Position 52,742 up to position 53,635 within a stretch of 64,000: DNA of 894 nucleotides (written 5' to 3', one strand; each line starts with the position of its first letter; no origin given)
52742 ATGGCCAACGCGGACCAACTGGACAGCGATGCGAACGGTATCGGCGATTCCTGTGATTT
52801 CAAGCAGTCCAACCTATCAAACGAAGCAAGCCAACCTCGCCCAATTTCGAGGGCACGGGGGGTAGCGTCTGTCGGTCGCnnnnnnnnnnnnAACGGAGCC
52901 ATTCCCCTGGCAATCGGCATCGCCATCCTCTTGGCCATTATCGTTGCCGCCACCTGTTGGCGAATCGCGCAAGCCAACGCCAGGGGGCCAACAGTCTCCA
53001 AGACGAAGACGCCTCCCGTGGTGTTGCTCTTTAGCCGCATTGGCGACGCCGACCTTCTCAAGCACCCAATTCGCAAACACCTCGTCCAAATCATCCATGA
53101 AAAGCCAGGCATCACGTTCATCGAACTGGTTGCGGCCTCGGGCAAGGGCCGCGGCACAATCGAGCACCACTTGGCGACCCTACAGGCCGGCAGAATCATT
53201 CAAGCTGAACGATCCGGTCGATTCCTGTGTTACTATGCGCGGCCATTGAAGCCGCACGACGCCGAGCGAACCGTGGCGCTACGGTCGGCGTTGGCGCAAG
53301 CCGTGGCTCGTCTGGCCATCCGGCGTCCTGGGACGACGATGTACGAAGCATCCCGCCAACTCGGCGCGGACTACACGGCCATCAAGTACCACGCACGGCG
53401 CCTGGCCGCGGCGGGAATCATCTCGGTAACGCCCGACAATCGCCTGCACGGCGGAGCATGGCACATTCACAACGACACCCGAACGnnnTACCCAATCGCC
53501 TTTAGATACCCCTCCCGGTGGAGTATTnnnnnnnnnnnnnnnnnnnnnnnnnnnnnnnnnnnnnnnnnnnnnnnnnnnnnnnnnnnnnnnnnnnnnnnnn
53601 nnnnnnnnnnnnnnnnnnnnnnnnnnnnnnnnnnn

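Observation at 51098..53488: Single-pass membrane protein fusing an extracellular Kelch/PKD/thrombospondin-3 ectodomain to cytoplasmic tandem winged-helix DNA-binding domains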

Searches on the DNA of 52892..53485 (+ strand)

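Call 79: search_rna_families(sources=[L002, L003, L005, L006], threshold=gathering)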
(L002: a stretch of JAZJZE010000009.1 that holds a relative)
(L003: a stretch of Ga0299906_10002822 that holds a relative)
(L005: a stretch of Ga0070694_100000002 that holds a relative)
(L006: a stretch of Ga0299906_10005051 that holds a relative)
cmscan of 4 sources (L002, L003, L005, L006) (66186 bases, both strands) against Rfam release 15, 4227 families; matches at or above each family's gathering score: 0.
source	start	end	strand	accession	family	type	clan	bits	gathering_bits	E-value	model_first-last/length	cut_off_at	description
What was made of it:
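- Tried and rejected: Rfam on the related loci found nothing (call 79).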
